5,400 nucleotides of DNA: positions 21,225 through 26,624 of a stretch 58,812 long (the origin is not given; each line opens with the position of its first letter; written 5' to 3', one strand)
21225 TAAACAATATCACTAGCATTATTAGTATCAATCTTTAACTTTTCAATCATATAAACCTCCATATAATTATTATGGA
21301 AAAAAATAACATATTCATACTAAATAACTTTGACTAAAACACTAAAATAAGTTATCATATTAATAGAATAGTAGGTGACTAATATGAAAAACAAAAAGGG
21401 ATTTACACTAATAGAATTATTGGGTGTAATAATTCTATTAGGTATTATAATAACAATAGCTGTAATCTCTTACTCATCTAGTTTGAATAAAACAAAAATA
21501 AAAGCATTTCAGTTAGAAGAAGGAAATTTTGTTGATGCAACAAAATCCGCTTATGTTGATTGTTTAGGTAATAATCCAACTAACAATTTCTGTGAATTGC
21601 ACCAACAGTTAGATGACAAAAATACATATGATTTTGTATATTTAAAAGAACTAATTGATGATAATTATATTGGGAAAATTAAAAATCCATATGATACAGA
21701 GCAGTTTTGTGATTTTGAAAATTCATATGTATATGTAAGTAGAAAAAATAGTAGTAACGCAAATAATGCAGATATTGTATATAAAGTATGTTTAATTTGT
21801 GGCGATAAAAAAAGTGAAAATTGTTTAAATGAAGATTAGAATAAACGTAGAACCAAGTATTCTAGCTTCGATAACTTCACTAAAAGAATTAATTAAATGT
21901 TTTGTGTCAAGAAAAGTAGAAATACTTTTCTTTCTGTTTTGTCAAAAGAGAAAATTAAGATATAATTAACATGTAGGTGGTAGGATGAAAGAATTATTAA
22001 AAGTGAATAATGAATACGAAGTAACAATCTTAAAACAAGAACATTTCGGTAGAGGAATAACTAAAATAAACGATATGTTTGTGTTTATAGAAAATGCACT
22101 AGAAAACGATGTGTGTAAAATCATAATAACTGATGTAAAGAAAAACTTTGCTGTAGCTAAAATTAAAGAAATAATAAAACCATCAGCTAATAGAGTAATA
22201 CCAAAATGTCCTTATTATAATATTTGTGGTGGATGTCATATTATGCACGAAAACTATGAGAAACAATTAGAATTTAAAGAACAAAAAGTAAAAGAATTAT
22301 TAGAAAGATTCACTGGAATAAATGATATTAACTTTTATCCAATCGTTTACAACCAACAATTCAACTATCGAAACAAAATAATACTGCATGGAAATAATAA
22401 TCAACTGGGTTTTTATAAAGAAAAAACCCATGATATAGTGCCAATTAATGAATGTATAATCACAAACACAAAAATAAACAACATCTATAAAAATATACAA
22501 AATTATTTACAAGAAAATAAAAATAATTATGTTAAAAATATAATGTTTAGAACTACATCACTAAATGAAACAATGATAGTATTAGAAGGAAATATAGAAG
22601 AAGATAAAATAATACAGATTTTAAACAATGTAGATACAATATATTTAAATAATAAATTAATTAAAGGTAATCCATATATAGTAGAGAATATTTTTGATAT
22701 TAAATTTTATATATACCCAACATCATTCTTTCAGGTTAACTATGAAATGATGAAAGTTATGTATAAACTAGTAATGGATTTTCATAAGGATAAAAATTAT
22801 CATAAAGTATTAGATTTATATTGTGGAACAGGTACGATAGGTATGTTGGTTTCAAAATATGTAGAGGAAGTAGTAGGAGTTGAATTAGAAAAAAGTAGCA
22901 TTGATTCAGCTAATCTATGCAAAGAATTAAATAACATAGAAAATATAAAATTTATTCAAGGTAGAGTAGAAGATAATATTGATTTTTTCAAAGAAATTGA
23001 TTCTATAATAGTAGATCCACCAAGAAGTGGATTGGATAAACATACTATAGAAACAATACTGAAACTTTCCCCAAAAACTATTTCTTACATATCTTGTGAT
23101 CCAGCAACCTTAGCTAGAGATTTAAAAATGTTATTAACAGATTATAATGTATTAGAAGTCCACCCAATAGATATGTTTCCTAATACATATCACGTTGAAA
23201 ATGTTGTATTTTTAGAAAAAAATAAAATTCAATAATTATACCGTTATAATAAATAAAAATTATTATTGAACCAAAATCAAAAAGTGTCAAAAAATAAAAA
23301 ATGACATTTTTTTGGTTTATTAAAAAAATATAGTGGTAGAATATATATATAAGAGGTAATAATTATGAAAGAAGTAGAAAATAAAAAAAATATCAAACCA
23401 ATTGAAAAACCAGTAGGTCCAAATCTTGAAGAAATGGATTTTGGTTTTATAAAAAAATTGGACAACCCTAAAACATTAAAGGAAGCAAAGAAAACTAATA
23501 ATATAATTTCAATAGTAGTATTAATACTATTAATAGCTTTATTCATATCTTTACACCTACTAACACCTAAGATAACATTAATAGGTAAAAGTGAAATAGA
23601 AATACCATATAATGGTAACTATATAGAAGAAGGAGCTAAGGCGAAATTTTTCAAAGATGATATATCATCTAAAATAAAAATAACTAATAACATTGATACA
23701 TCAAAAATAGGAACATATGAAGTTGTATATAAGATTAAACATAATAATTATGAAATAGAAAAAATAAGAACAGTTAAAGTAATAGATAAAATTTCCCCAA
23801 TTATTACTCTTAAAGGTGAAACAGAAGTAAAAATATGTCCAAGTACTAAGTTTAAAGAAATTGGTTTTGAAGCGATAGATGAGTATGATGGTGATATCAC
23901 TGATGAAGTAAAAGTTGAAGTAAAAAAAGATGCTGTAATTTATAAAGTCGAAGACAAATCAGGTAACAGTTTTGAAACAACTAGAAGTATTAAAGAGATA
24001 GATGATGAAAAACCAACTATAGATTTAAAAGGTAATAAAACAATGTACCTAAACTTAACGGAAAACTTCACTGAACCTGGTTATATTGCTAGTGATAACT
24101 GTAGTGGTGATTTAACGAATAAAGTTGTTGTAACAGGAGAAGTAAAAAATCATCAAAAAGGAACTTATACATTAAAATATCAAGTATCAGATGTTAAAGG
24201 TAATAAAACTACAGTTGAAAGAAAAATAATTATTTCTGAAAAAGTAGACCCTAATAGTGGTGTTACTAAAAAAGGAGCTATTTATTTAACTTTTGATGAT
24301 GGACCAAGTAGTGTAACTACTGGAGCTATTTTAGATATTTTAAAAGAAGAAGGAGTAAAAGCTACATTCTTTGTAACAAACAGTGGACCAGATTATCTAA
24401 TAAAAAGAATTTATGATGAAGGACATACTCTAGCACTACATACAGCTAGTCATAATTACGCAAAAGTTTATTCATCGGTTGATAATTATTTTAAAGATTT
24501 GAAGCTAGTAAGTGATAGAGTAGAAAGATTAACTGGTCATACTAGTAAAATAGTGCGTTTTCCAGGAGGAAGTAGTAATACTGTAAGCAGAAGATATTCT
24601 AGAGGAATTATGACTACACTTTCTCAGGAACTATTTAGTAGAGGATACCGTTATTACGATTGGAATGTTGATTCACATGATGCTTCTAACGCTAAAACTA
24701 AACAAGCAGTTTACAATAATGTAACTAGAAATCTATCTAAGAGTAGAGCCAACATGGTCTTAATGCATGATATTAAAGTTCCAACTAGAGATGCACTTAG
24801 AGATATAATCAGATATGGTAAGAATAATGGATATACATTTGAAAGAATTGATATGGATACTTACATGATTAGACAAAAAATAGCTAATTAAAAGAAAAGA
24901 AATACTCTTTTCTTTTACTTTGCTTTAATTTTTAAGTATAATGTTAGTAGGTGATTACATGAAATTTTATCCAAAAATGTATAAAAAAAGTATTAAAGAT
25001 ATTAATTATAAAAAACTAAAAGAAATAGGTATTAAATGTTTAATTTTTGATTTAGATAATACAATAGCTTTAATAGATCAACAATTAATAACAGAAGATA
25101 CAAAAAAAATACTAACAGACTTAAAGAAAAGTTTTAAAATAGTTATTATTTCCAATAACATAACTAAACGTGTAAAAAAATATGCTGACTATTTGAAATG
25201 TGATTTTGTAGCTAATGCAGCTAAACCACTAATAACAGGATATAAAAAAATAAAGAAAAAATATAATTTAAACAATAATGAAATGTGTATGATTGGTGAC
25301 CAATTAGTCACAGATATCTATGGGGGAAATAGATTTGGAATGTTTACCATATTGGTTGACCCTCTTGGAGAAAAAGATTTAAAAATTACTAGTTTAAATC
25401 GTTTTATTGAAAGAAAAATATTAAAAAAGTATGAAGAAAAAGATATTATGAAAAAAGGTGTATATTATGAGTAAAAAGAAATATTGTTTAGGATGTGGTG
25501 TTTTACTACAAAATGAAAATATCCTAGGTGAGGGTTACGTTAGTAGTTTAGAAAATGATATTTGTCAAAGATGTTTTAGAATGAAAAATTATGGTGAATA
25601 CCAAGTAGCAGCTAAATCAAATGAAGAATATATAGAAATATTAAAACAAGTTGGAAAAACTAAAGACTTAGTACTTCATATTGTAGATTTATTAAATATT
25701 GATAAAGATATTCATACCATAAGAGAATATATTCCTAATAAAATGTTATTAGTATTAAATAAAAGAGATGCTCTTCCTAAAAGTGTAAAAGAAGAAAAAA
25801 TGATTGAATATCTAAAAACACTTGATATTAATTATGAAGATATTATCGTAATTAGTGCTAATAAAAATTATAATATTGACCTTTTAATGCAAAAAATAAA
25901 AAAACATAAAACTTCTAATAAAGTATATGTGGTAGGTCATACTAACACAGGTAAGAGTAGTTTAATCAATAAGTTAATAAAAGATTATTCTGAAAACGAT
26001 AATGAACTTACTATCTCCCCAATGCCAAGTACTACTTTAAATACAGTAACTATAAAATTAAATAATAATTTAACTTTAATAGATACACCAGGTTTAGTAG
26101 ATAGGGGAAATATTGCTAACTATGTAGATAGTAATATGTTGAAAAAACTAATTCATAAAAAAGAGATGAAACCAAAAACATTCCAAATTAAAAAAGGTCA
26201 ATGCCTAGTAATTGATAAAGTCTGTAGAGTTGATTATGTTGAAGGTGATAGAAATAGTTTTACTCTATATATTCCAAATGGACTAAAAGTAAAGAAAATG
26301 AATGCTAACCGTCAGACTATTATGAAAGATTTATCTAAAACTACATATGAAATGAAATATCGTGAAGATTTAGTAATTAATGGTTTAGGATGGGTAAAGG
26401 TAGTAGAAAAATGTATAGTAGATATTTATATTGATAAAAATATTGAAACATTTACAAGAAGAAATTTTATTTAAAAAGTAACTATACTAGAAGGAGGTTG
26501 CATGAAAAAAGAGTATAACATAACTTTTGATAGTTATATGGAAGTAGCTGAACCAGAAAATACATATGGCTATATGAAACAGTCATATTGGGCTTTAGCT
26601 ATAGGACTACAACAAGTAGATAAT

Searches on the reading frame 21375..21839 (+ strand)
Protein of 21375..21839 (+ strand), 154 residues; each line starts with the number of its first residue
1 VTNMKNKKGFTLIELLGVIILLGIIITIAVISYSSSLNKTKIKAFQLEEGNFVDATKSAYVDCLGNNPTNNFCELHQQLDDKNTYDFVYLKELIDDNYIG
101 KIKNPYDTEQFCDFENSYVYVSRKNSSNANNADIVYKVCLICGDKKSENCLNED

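Call 110: search_protein_families(library=pfam, proteins=[window:21375-21839:+], max_evalue=0.01)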
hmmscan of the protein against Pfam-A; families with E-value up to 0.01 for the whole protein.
window:21375-21839:+ (154 aa): 1 family
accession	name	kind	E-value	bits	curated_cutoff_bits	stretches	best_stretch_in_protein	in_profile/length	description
PF07963.17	N_methyl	-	9.3e-08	31.8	21.2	1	4-29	1-26/27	Prokaryotic N-terminal methylation motif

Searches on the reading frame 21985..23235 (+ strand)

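Call 110: search_protein_families(library=pfam, proteins=[window:21985-23235:+], max_evalue=0.01)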
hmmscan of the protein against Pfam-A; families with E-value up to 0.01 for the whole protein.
window:21985-23235:+ (416 aa): 10 families
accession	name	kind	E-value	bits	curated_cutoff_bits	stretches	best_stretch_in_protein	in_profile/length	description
PF05958.17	tRNA_U5-meth_tr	-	4e-31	108.8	23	1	90-412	1-356/357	tRNA (Uracil-5-)-methyltransferase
PF13847.12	Methyltransf_31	-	3.7e-10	40.1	27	1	273-376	5-115/145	Methyltransferase domain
PF05175.20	MTS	-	3.7e-09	36.9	23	1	266-351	27-113/170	Methyltransferase small domain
PF01938.26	TRAM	-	5.5e-08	33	21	1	6-60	3-60/61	TRAM domain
PF13649.12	Methyltransf_25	-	3.3e-06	28.1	27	1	275-342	1-69/97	Methyltransferase domain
PF03602.21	Cons_hypoth95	-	0.00022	21.4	24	1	272-359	42-137/182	Conserved hypothetical protein 95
PF08241.18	Methyltransf_11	-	0.0013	19.8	21.2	0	276-334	1-56/95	Methyltransferase domain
PF01209.24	Ubie_methyltran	-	0.0018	18.1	20.1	1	254-329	30-108/233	ubiE/COQ5 methyltransferase family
PF09445.16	Methyltransf_15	-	0.0019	18.2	22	1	274-351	3-85/165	RNA cap guanine-N2 methyltransferase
PF13679.12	Methyltransf_32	-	0.0052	17.2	27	0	253-333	7-94/143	Methyltransferase domain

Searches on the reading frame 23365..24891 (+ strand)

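Call 60: search_protein_families(library=pfam, proteins=[window:23365-24891:+], max_evalue=0.01)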
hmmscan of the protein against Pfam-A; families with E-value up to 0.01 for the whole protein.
window:23365-24891:+ (508 aa): 5 families
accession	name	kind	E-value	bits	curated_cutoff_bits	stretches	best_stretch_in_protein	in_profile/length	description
PF16403.11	Bact_surface_Ig-like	-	1.4e-41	140.8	27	3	219-290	1-71/71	Bacterial surface protein, Ig-like domain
PF01522.26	Polysacc_deac_1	-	5e-24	85.1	23.1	1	300-411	3-115/124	Polysaccharide deacetylase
PF15418.12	DUF4625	-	0.00035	21.3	27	0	262-290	102-130/131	Domain of unknown function (DUF4625)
PF23237.1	HYR_4C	-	0.0032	18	27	0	235-285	17-68/73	HYR-like domain with 4 cysteines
PF07523.18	Big_3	-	0.0078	16.9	21.2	0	102-128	35-61/68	Bacterial Ig-like domain (group 3)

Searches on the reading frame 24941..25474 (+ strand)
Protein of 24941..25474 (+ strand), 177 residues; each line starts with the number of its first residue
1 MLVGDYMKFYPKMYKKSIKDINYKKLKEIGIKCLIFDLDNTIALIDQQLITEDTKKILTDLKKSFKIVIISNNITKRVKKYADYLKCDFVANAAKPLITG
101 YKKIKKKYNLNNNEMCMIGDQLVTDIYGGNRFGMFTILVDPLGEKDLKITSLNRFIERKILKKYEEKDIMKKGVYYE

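Call 60: search_protein_families(library=pfam, proteins=[window:24941-25474:+], max_evalue=0.01)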
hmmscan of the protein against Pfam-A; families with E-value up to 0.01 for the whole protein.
window:24941-25474:+ (177 aa): 6 families
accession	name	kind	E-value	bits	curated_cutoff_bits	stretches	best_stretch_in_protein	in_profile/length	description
PF09419.16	PGP_phosphatase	-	1.2e-11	44.9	20.4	1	7-139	15-163/168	Mitochondrial PGP phosphatase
PF00702.32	Hydrolase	-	1e-10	42.8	26.4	1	31-133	80-191/191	haloacid dehalogenase-like hydrolase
PF13242.12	Hydrolase_like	-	1.9e-09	37.7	22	1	95-139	4-48/75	HAD-hyrolase-like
PF13419.12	HAD_2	-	3.6e-07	30.9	23.8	1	51-139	81-178/178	Haloacid dehalogenase-like hydrolase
PF12986.12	DUF3870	-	0.00059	20.4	22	1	24-109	16-94/94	Domain of unknown function (DUF3870)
PF08282.18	Hydrolase_3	-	0.0025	18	20.9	0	34-89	1-57/255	haloacid dehalogenase-like hydrolase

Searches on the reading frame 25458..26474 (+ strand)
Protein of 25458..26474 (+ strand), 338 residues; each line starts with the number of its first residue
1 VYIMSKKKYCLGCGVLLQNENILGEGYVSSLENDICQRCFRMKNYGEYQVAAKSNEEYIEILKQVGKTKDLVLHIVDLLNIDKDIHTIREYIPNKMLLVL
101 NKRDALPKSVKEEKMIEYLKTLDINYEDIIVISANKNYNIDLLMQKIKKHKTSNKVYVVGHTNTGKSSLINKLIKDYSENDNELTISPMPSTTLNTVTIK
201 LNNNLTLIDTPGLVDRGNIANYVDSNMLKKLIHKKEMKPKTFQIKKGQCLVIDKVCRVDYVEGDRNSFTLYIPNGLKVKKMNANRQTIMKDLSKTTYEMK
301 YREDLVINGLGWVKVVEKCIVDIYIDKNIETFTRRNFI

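Call 60: search_protein_families(library=pfam, proteins=[window:25458-26474:+], max_evalue=0.01)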
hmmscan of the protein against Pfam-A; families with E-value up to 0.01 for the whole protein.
window:25458-26474:+ (338 aa): 15 families
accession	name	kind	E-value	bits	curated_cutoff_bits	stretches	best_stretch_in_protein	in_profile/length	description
PF01926.29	MMR_HSR1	-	1.6e-16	60.8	21.9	1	155-228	1-57/113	50S ribosome-binding GTPase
PF03193.22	RsgA_GTPase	-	8.6e-12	45.7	30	1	95-213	55-168/174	RsgA GTPase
PF02421.24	FeoB_N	-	5.6e-08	32.9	27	2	155-214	2-58/156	Ferrous iron transport protein B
PF21516.2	YqeH-like_C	-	6e-08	33.5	27.7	1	287-335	43-93/95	YqeH-like, C-terminal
PF00350.29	Dynamin_N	-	4.1e-07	30.6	27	1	156-175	1-20/168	Dynamin family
PF00071.28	Ras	-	2.2e-06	27.8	21.6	1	155-212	1-57/162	Ras family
PF00009.33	GTP_EFTU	-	9.9e-06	25.7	26.5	0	155-215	5-81/188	Elongation factor Tu GTP binding domain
PF08477.19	Roc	-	1.6e-05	25.5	27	1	155-194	1-41/119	Ras of Complex, Roc, domain of DAPkinase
PF04548.22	AIG1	-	1.7e-05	24.7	27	1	156-233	3-79/212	AIG1 family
PF09439.16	SRPRB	-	0.00014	21.7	25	1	153-232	3-77/178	Signal recognition particle receptor beta subunit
PF16897.10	MMR_HSR1_Xtn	-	0.00066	20.1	35.2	1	85-147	49-100/106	C-terminal region of MMR_HSR1 domain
PF12775.13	AAA_7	-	0.00095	19.2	25.8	1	123-197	6-78/181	P-loop containing dynein motor region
PF05621.17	TniB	-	0.0022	17.9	22.4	1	141-183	24-65/189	Bacterial TniB protein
PF13401.12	AAA_22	-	0.005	17.6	27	0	155-216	7-65/130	AAA domain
PF12674.12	Zn_ribbon_2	-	0.0083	17.2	22.5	0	9-65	1-53/81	Putative zinc ribbon domain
